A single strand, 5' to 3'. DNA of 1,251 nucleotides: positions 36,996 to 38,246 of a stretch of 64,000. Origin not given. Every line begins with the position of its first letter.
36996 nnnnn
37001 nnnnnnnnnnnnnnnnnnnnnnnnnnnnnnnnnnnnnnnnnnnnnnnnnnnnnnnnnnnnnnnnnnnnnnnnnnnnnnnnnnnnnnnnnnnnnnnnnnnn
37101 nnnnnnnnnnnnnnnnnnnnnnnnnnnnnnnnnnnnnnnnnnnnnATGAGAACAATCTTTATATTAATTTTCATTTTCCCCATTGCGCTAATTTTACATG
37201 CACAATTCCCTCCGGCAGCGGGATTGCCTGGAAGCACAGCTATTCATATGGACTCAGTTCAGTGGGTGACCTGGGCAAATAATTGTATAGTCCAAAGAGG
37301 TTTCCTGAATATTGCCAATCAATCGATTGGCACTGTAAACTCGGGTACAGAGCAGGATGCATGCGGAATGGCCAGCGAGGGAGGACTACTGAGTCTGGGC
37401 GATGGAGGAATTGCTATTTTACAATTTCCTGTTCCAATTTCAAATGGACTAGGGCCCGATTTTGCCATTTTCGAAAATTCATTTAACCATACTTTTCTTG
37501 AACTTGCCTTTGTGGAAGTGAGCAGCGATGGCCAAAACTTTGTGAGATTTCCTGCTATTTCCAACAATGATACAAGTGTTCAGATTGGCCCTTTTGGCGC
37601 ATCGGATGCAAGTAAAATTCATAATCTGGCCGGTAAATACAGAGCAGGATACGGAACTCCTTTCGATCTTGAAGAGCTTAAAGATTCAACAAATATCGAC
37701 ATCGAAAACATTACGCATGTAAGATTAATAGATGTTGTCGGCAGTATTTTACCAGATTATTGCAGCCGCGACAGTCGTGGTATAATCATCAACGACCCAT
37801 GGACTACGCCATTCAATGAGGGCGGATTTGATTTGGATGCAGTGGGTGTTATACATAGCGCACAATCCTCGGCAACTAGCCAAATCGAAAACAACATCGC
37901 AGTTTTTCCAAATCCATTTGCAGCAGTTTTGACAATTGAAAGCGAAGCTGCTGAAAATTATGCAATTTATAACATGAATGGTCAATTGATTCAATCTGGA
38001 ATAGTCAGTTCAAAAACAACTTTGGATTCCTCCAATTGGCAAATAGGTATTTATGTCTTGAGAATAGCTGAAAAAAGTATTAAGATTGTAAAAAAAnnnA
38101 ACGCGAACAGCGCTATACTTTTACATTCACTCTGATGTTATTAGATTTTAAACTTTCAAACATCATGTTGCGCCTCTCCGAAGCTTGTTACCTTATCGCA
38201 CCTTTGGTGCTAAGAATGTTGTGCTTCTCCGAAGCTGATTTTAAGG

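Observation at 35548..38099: Cobalamin riboswitch controlling two T9SS-secreted proteins of unknown function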

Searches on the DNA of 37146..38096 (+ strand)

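Call 23: search_rna_families(sources=[L003, L006, L007, L008, L012, L014, L033, L046], threshold=gathering)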
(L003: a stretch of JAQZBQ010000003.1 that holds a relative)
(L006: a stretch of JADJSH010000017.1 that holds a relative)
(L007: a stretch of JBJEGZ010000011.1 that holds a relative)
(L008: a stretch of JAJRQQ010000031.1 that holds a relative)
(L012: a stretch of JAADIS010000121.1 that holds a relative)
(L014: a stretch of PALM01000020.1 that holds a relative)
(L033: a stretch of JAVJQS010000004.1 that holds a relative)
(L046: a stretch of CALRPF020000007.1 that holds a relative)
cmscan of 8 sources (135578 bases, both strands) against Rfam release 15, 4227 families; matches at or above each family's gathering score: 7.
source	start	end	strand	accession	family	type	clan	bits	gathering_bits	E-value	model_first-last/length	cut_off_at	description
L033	6365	6559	+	RF00174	Cobalamin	Cis-reg; riboswitch;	CL00101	110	31.5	2.4e-26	1-189/189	no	Cobalamin riboswitch aptamer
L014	6384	6579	+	RF00174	Cobalamin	Cis-reg; riboswitch;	CL00101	105.6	31.5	4.5e-25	1-189/189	no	Cobalamin riboswitch aptamer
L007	6896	7080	+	RF00174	Cobalamin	Cis-reg; riboswitch;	CL00101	104.2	31.5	1.1e-24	1-189/189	no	Cobalamin riboswitch aptamer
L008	3413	3594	+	RF00174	Cobalamin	Cis-reg; riboswitch;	CL00101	101.7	31.5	5.8e-24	1-189/189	no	Cobalamin riboswitch aptamer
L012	6388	6590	+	RF00174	Cobalamin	Cis-reg; riboswitch;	CL00101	94.6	31.5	6e-22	1-189/189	no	Cobalamin riboswitch aptamer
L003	7794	7961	+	RF00174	Cobalamin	Cis-reg; riboswitch;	CL00101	87.3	31.5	7.3e-20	1-189/189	no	Cobalamin riboswitch aptamer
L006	7673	7901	+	RF00174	Cobalamin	Cis-reg; riboswitch;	CL00101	75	31.5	2.5e-16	1-189/189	no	Cobalamin riboswitch aptamer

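Call 65: search_rna_families(sources=[L022, L051, L061, L065, L074, L057, L046, L062, L040], threshold=gathering)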
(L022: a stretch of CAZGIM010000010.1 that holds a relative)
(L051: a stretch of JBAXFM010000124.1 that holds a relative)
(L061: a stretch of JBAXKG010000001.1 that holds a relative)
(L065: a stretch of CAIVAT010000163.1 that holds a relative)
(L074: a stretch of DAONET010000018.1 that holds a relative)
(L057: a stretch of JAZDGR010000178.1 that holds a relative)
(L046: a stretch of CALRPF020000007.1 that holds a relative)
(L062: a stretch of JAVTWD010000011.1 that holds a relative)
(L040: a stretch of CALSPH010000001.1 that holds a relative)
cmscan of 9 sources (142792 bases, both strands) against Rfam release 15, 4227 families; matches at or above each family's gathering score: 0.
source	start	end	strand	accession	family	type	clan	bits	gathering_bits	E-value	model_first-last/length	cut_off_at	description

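Call 80: search_rna_families(sources=[L001, L002, L004, L013, L018, L020, L021, L023, L024, L029, L037, L038], threshold=gathering)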
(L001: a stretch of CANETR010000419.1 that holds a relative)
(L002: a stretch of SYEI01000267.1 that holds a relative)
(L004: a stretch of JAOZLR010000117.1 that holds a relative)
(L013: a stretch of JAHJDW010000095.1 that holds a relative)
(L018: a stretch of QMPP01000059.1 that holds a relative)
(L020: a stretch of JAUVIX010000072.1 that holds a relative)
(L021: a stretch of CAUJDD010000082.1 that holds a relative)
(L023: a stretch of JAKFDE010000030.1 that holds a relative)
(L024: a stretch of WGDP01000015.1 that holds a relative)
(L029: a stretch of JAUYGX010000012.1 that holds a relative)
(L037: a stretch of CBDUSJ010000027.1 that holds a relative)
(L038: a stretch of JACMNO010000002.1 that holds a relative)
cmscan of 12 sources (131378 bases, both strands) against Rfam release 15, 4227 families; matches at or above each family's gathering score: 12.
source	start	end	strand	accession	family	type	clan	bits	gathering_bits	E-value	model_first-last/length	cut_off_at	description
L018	6236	6424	+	RF00174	Cobalamin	Cis-reg; riboswitch;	CL00101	107.5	31.5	1.2e-25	1-189/189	no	Cobalamin riboswitch aptamer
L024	2302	2486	+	RF00174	Cobalamin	Cis-reg; riboswitch;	CL00101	105.2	31.5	5.6e-25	1-189/189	no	Cobalamin riboswitch aptamer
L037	3595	3799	+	RF00174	Cobalamin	Cis-reg; riboswitch;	CL00101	103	31.5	2.3e-24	1-189/189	no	Cobalamin riboswitch aptamer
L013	5934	6133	+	RF00174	Cobalamin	Cis-reg; riboswitch;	CL00101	102.3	31.5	3.6e-24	1-189/189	no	Cobalamin riboswitch aptamer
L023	7764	7947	+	RF00174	Cobalamin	Cis-reg; riboswitch;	CL00101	102.1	31.5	4.3e-24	1-189/189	no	Cobalamin riboswitch aptamer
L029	1801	2000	+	RF00174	Cobalamin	Cis-reg; riboswitch;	CL00101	92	31.5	3.3e-21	1-189/189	no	Cobalamin riboswitch aptamer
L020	6230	6471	+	RF00174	Cobalamin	Cis-reg; riboswitch;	CL00101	85.1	31.5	3.1e-19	1-189/189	no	Cobalamin riboswitch aptamer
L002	1055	1240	+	RF00174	Cobalamin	Cis-reg; riboswitch;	CL00101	84.8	31.5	3.8e-19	1-189/189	no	Cobalamin riboswitch aptamer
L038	7754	7951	+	RF00174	Cobalamin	Cis-reg; riboswitch;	CL00101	84.6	31.5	4.4e-19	1-189/189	no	Cobalamin riboswitch aptamer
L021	7730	7900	+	RF00174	Cobalamin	Cis-reg; riboswitch;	CL00101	82.7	31.5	1.5e-18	1-189/189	no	Cobalamin riboswitch aptamer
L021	11724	11797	+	RF00005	tRNA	Gene; tRNA;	CL00001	63.2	29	4.8e-11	1-71/71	no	tRNA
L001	528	664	+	RF00174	Cobalamin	Cis-reg; riboswitch;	CL00101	41.8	31.5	7.4e-07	1-189/189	no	Cobalamin riboswitch aptamer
